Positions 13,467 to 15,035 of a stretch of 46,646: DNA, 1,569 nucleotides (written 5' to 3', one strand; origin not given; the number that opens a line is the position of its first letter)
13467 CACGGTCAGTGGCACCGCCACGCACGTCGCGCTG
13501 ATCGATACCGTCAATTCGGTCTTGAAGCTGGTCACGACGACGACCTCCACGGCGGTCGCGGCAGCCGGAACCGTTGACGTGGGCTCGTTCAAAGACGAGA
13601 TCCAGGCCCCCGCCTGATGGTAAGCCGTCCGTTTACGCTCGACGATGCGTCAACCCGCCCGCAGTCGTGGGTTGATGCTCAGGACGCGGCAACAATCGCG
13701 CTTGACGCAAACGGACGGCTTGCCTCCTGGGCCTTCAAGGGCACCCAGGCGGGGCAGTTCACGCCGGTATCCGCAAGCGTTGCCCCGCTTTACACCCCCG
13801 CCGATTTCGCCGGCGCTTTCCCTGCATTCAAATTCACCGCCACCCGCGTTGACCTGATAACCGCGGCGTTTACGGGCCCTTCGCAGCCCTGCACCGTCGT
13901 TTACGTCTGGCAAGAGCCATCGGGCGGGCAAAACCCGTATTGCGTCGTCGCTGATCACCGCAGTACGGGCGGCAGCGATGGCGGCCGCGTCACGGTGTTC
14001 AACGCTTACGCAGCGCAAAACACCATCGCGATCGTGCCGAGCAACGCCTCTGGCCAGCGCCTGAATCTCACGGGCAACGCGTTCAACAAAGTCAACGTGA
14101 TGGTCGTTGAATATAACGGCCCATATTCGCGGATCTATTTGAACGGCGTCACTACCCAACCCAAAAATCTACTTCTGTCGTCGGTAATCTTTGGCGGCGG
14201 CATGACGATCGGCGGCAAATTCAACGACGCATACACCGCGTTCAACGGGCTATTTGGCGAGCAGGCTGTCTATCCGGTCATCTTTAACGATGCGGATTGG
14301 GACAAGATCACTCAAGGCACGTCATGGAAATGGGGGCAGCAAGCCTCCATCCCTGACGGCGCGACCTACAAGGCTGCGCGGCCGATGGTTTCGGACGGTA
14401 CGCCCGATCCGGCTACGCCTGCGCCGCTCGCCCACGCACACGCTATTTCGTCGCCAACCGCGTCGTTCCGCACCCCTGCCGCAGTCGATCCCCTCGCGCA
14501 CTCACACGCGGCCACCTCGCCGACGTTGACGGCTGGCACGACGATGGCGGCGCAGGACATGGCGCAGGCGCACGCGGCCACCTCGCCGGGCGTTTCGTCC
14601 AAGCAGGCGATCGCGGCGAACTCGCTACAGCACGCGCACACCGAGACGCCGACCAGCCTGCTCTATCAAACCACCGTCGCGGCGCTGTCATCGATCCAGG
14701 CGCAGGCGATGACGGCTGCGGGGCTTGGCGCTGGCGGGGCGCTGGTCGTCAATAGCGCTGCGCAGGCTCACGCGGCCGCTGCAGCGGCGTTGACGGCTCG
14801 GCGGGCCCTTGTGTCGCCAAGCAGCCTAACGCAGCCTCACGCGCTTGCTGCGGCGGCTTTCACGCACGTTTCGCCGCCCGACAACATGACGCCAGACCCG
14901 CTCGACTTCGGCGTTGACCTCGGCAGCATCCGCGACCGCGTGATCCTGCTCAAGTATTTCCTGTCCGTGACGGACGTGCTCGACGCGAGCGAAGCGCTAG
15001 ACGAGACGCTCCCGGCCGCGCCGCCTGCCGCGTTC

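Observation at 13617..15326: LamG lectin - repeat stalk - neck protein fusion: a candidate collar or whisker displayed at the head-tail junction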

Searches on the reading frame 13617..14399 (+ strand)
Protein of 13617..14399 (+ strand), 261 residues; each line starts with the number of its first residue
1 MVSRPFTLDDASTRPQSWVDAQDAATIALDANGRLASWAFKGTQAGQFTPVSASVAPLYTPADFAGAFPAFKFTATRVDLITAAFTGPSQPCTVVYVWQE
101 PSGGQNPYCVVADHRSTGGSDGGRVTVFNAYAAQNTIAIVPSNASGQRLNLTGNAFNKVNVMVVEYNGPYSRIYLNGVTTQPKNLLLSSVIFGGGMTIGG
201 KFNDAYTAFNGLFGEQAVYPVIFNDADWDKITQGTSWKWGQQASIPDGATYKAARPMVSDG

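Call 11: find_homologous_proteins(query=window:13617-14399:+)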
Query seq(261 aa): 501 candidates shared short words with the query, none scored E <= 0.001.

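Call 25: find_related_loci(query=A3, collection=viral_contigs, flank=6000)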
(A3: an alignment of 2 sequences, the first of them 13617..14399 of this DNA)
Query A3 (261 aa) in viral_contigs; peptide patterns used: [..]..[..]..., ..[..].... (x = any residue, [..] = any of these).
59 stretches matched a pattern, but none encodes a relative of the query by tblastn (E <= 1e-3).

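Call 52: search_protein_representatives(alignment_id=A3)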
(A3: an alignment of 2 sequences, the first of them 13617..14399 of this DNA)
Query: 2 sequences, 267 profile positions. Proteins with E-value up to 0.001 (for the whole library): 415; up to 1e-10: 27; up to 1e-30: 5. The best 150 are listed.
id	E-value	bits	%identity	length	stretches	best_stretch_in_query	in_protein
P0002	6.4e-144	494.6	-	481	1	1-267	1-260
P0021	2.1e-75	269.9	-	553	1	1-265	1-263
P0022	9.2e-74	264.6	-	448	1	1-267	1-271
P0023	2.6e-67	243.4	-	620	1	2-259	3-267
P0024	3.0e-60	220.2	-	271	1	3-259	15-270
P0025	4.1e-25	105.0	-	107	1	152-259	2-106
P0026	6.9e-16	74.8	-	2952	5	11-254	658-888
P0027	8.9e-15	71.2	-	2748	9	6-259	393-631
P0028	1.1e-14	70.8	-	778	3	17-252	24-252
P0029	5.5e-14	68.6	-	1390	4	16-241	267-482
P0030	2.4e-13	66.4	-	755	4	16-251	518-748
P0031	3.6e-13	65.9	-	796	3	15-260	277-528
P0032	7.2e-13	64.9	-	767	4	15-258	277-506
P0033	1.2e-12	64.2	-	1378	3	17-259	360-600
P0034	3.3e-12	62.7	-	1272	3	14-108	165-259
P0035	3.4e-12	62.7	-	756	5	14-253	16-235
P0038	1.3e-11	60.8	-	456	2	16-232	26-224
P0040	2.9e-11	59.7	-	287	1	15-256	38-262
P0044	8.1e-11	58.2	-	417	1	16-258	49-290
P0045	1.0e-10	57.9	-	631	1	3-259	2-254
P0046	1.0e-10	57.9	-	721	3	16-259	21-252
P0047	1.7e-10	57.1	-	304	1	14-259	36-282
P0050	2.7e-10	56.4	-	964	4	16-260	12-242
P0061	1.2e-09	54.4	-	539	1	1-259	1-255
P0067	2.7e-09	53.2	-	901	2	15-262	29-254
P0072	6.0e-09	52.0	-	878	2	17-258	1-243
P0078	1.6e-08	50.7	-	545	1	1-260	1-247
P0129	1.2e-06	44.6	-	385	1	7-265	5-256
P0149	2.3e-06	43.6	-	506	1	11-135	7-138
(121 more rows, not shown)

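Call 53: search_protein_families(library=pfam, proteins=[P0021, P0022, P0023, P0024, P0028, P0030, P0035, P0040, P0044, P0047], max_evalue=0.001)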
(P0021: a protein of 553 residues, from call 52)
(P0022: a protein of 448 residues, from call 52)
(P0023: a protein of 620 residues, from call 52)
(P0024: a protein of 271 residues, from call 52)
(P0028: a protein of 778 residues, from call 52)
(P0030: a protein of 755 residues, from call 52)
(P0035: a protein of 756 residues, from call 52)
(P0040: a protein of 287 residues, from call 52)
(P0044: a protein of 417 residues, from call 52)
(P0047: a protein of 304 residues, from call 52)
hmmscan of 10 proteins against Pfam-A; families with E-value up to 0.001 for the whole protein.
P0021 (553 aa): 1 family
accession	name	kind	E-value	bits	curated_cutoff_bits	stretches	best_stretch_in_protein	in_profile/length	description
PF13385.13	Laminin_G_3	-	8.4e-05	23.2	27.6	1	94-216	19-139/151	Concanavalin A-like lectin/glucanases superfamily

P0022 (448 aa): 0 families

P0023 (620 aa): 2 families
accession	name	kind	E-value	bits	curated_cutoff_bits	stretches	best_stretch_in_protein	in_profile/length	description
PF23148.1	Gp77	-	2.7e-11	44.3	27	1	539-610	1-75/84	Podophage GP4 fiber-tail adaptor protein gp77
PF13385.13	Laminin_G_3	-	3.3e-06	27.8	27.6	1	101-225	21-140/151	Concanavalin A-like lectin/glucanases superfamily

P0024 (271 aa): 1 family
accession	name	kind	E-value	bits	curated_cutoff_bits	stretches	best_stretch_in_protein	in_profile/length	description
PF13385.13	Laminin_G_3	-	1.7e-06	28.7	27.6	1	108-233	21-144/151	Concanavalin A-like lectin/glucanases superfamily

P0028 (778 aa): 1 family
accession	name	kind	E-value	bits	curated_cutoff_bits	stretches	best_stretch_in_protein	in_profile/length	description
PF13385.13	Laminin_G_3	-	2.1e-12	47.9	27.6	1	331-476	10-149/151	Concanavalin A-like lectin/glucanases superfamily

P0030 (755 aa): 0 families

P0035 (756 aa): 1 family
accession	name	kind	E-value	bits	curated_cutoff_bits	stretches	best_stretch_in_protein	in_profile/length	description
PF13385.13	Laminin_G_3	-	3.4e-09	37.5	27.6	1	377-460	66-148/151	Concanavalin A-like lectin/glucanases superfamily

P0040 (287 aa): 1 family
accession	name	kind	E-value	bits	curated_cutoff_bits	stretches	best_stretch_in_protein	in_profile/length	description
PF13385.13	Laminin_G_3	-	3.3e-06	27.7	27.6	1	119-224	24-140/151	Concanavalin A-like lectin/glucanases superfamily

P0044 (417 aa): 0 families

P0047 (304 aa): 1 family
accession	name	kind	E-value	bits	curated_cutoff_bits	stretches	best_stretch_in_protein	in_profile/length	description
PF07589.16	PEP-CTERM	-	6.9e-06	26.4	20.7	1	282-303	2-24/24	PEP-CTERM motif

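Call 58: find_encoding_contigs(protein=P0023, flank=8000, max_places=2)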
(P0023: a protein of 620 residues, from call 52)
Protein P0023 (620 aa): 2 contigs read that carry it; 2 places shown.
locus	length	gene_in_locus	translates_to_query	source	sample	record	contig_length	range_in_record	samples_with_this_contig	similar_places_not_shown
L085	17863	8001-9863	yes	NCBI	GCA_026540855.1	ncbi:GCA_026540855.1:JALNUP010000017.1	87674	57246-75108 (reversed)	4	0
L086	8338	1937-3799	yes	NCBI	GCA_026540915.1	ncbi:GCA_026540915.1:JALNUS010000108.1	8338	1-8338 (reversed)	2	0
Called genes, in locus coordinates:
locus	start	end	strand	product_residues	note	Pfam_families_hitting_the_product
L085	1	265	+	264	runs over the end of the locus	-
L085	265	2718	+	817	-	-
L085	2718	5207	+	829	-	-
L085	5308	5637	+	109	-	-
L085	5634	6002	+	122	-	-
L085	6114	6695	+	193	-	PF00182:Glyco_hydro_19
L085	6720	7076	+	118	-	-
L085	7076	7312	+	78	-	-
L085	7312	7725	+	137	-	-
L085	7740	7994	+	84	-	-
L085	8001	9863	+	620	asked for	PF13385:Laminin_G_3 (weak), PF23148:Gp77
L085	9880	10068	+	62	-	-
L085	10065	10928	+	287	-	-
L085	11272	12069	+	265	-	PF02086:MethyltransfD12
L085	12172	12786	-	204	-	-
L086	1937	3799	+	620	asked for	PF13385:Laminin_G_3 (weak), PF23148:Gp77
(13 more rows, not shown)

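Call 59: search_protein_families(library=pfam, proteins=[P0045, P0061, P0078, P0129, P0149, P0038, P0046, P0050, P0067, P0072], max_evalue=0.001)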
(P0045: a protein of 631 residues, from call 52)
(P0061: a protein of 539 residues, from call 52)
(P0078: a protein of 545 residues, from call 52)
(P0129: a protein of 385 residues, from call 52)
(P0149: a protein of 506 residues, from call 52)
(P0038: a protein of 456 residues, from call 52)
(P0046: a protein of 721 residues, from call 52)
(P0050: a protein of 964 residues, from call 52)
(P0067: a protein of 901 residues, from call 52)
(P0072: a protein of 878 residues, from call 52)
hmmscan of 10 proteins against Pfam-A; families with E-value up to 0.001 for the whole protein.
P0045 (631 aa): 1 family
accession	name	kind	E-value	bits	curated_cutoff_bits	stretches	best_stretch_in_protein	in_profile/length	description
PF23148.1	Gp77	-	3.2e-10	40.8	27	1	547-619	1-76/84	Podophage GP4 fiber-tail adaptor protein gp77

P0061 (539 aa): 1 family
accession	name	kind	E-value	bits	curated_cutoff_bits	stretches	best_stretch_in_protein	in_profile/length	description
PF23148.1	Gp77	-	4.2e-11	43.6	27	1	457-530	1-77/84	Podophage GP4 fiber-tail adaptor protein gp77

P0078 (545 aa): 0 families

P0129 (385 aa): 0 families

P0149 (506 aa): 1 family
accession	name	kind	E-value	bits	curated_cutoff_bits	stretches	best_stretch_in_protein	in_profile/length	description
PF23148.1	Gp77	-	6.8e-24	84.6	27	1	424-501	1-83/84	Podophage GP4 fiber-tail adaptor protein gp77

P0038 (456 aa): 1 family
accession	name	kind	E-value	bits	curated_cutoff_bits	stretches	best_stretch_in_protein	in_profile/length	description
PF13385.13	Laminin_G_3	-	1.1e-11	45.5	27.6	2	384-442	90-149/151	Concanavalin A-like lectin/glucanases superfamily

P0046 (721 aa): 0 families

P0050 (964 aa): 0 families

P0067 (901 aa): 1 family
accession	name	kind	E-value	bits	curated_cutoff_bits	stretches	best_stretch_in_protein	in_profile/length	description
PF12810.13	ALK_LTK_GRD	-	5.4e-08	33.6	24.5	1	521-716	11-203/243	ALK/LTK, Glycine-rich domain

P0072 (878 aa): 2 families
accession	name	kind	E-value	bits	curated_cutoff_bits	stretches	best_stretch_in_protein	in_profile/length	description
PF13385.13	Laminin_G_3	-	4.5e-17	63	27.6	1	699-845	14-150/151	Concanavalin A-like lectin/glucanases superfamily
PF10102.14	DUF2341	-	7.7e-09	36.3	23.4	1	563-619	2-56/84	Domain of unknown function (DUF2341)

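Call 63: search_solved_structures(query=A10, max_evalue=1, show_alignments=1)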
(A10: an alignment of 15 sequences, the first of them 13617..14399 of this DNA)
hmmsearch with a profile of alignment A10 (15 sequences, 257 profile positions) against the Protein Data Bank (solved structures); distinct sequences matched with E-value up to 1: 1.
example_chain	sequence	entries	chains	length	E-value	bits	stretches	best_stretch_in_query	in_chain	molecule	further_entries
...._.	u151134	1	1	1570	0.097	15.8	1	63-226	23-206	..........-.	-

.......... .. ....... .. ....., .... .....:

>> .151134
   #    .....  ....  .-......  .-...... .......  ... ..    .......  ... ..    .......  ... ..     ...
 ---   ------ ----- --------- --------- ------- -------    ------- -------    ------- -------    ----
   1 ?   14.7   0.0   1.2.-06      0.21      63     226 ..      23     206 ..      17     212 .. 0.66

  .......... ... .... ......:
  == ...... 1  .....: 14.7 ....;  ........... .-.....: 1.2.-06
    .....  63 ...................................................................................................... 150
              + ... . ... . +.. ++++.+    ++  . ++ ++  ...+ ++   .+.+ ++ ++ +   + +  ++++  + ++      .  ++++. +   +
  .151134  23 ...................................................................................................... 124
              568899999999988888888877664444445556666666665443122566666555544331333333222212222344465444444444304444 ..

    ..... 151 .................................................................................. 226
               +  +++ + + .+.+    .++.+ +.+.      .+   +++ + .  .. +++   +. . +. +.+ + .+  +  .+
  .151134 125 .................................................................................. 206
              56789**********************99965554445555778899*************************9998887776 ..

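Call 64: search_protein_families(library=pfam, alignment_id=A10, max_evalue=0.01)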
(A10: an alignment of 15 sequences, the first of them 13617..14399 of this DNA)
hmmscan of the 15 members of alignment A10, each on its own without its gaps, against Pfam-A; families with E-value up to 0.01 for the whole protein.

A. member 1, window:13617-14399:+ (261 aa): 0 families

B. families by the number of members that match (of 15 scanned): 1 family
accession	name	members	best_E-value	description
PF13385.13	Laminin_G_3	5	8.4e-07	Concanavalin A-like lectin/glucanases superfamily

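Call 66: find_encoding_contigs(protein=P0021, flank=8000, max_places=2)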
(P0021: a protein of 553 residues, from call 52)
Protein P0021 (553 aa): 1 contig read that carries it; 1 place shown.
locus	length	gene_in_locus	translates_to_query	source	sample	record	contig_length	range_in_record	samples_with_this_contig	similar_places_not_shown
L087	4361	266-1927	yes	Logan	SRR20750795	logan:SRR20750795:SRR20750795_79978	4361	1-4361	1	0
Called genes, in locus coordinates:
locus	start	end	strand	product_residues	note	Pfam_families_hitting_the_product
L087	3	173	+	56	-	?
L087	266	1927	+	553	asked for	-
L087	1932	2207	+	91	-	PF23148:Gp77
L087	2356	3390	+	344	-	PF01501:Glyco_transf_8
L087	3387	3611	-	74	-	-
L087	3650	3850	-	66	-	-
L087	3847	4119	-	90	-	-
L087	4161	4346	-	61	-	-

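Call 67: find_encoding_contigs(protein=P0022, flank=8000, max_places=2)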
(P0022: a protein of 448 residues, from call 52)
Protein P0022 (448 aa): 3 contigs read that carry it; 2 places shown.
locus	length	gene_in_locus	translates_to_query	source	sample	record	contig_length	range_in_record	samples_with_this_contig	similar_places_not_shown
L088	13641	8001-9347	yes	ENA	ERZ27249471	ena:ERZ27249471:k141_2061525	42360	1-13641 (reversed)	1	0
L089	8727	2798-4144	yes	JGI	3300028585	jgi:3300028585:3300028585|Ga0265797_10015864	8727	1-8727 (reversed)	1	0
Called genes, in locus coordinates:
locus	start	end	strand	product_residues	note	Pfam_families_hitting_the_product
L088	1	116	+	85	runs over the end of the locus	-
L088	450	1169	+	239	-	-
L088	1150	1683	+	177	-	-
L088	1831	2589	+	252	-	PF01844:HNH, PF13671:AAA_33 (faint)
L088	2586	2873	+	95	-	-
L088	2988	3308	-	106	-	-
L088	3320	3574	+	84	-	-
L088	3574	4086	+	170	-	PF05119:Terminase_4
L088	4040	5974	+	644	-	PF03354:TerL_ATPase, PF20441:TerL_nuclease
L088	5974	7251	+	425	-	PF04860:Phage_portal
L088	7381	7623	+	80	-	-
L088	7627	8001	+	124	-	-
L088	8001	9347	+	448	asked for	-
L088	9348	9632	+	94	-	PF23148:Gp77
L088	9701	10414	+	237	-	PF04586:Peptidase_S78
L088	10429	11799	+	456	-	PF05065:Phage_capsid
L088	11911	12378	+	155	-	-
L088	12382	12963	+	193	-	PF05135:Phage_connect_1 (faint)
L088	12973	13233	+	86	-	-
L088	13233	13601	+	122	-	-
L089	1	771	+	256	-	?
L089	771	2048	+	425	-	PF04860:Phage_portal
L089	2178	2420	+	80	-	-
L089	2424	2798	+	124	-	-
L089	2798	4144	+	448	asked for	-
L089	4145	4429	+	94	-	PF23148:Gp77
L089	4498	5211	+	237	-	PF04586:Peptidase_S78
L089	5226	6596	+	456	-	PF05065:Phage_capsid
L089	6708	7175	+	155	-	-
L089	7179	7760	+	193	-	PF05135:Phage_connect_1 (faint)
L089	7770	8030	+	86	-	-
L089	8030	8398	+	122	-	-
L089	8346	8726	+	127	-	?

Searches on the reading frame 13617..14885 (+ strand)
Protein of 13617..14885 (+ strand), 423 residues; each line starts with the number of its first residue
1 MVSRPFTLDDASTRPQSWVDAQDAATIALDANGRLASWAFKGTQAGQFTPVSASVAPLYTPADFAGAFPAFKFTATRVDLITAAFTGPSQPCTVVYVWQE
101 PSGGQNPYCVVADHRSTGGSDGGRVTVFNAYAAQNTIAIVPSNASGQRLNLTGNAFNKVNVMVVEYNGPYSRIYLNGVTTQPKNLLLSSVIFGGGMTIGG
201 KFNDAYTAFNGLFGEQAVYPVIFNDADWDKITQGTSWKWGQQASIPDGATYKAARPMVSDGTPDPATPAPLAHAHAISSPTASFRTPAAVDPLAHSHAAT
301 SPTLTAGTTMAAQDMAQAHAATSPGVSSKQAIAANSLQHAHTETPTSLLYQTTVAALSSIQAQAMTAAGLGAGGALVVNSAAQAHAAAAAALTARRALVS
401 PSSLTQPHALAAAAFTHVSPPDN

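Call 42: predict_structure(alignment_id=A8)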
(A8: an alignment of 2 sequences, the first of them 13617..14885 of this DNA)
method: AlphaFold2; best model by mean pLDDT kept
length: 423 residues; sequences in the alignment: 2
mean_pLDDT: 31.8   pTM: 0.27
mean pLDDT of the five models: 31.8, 30.1, 29.8, 28.3, 26.7
residues with pLDDT >= 90: 0; 70-90: 0; 50-70: 3; < 50: 420
segments of 3 or more residues with pLDDT < 50: 1-95, 97-161, 164-423
pLDDT, mean of each block of 10 residues (from residue 1): 28 33 39 42 43 30 24 28 33 45 36 35 33 38 37 45 46 39 35 30 25 30 34 28 28 27 28 24 23 24 23 23 23 21 24 24 29 35 41 38 32 30 27
secondary structure, 60 per line:
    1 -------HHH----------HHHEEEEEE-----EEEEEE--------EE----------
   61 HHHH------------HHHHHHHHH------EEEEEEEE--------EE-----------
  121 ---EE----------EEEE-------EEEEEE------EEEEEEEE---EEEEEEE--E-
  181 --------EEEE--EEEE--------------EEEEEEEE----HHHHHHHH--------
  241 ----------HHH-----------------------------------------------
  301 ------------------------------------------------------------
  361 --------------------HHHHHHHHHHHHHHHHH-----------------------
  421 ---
elements in order: E24-29 E35-40 H61-64 H77-85 E92-99 E136-139 E147-152 E159-166 E170-176 E189-192 E195-198 E213-220 H225-232 H381-397
